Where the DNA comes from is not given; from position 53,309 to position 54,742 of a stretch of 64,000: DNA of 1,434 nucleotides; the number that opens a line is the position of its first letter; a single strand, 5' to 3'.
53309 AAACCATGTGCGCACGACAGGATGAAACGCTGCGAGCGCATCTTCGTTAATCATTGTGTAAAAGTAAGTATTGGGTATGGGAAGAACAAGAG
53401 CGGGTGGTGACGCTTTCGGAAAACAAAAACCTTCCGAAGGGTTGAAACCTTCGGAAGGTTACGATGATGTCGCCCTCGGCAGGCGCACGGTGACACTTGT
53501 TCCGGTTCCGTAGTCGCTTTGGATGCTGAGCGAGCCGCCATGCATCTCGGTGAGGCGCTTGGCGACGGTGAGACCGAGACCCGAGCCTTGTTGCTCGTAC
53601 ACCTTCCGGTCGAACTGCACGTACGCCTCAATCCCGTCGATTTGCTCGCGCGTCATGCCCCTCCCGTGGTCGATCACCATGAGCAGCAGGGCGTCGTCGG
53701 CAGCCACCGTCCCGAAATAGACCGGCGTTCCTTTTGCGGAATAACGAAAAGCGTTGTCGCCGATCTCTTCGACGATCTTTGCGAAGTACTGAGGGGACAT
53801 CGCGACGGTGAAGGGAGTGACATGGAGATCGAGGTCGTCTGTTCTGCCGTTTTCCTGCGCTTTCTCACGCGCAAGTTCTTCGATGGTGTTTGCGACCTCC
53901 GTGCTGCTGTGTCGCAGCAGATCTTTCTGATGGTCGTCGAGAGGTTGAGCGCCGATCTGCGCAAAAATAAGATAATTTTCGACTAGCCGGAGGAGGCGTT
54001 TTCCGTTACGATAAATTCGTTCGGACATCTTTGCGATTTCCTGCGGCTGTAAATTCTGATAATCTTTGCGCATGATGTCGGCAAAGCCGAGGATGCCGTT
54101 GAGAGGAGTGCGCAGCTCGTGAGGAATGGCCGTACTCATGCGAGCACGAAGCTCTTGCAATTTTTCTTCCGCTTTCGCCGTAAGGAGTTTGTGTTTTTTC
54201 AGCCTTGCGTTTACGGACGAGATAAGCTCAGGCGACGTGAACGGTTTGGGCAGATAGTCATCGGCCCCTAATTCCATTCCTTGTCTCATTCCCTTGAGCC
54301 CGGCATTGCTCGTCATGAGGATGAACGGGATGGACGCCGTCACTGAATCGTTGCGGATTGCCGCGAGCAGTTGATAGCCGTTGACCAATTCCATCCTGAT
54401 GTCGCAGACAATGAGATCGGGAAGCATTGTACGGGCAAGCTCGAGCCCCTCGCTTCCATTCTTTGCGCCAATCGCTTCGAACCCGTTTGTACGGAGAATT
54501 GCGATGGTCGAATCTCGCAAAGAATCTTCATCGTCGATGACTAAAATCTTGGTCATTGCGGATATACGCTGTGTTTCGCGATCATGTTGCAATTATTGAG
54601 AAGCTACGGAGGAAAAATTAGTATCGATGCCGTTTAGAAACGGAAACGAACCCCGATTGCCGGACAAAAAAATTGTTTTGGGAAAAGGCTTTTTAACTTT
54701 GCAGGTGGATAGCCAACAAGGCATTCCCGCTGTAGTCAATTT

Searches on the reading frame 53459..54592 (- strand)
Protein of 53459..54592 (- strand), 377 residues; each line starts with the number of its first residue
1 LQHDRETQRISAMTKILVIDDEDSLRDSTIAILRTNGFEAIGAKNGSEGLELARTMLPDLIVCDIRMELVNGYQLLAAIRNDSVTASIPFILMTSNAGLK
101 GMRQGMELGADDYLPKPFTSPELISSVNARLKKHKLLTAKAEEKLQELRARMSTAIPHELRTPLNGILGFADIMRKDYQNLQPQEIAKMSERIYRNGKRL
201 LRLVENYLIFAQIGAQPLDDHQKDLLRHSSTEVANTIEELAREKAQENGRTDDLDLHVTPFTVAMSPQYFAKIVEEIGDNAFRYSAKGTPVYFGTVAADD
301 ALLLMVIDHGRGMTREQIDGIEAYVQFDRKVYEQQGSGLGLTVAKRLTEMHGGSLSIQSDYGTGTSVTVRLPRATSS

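Call 21: search_protein_families(library=ncbifam, proteins=[window:53459-54592:-], max_evalue=0.00001)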
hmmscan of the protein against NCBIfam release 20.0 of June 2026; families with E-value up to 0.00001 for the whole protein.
window:53459-54592:- (377 aa): 137 families (the best 25 are shown)
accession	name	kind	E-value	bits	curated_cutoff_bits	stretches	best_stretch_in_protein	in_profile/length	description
NF011874.0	PRK15347.1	equivalog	6.6e-37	127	852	2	136-372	384-613/921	two component system sensor kinase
NF047465.1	hybrid_HK_LvrA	exception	1.3e-31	109.4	1200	1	5-372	459-817/819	hybrid histidine kinase/response regulator LvrA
NF038297.2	hybrid_HK_HrmK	equivalog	2.6e-30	105.6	725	2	146-374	232-458/607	hybrid histidine kinase/response regulator HrmK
TIGR02956.1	TMAO_torS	equivalog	1.4e-29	102.8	676.5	2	128-373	444-682/967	TMAO reductase system sensor histidine kinase/response regulator TorS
TIGR02966.1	phoR_proteo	equivalog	1.7e-28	99.6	334.2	1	142-370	107-332/333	phosphate regulon sensor histidine kinase PhoR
NF008099.0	PRK10841.1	equivalog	1.9e-28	98.7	920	2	127-372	446-689/949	two-component system sensor histidine kinase RcsC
NF041947.1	LuxQ_Vibrio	equivalog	1.1e-27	96.4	1200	1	139-373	462-696/843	quorum-sensing autoinducer 2 sensor kinase/phosphatase LuxQ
NF008318.0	PRK11107.1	equivalog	1.5e-27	96.1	890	2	156-372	300-517/920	two-component sensor histidine kinase BarA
NF047874.1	MASE3_PAS_HK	subfamily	2.7e-27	95.8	560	1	140-374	389-626/655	MASE3 domain-containing sensor histidine kinase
NF050805.1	CellDivHKDivJCaul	equivalog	1.4e-26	92.9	1000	1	130-372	278-519/531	cell cycle sensor histidine kinase DivJ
NF008302.0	PRK11091.1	equivalog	2.1e-24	85.7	838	2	150-372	284-504/779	aerobic respiration two-component sensor histidine kinase ArcB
NF041832.1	near_NosP_CTERM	subfamily_domain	2.6e-24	86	400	1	150-375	8-227/370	NahK/ErcS family hybrid sensor histidine kinase/response regulator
NF041880.1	EPS_EpsF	equivalog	3.1e-24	85.3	900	1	152-369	277-489/492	response regulator EpsF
NF046044.1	PnpS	equivalog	4.1e-24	85.3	400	1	144-372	165-390/390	two-component system histidine kinase PnpS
NF045595.1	HK_scytonemin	equivalog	2.5e-23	82.4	865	1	142-373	408-635/637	scytonemin biosynthesis sensor histidine kinase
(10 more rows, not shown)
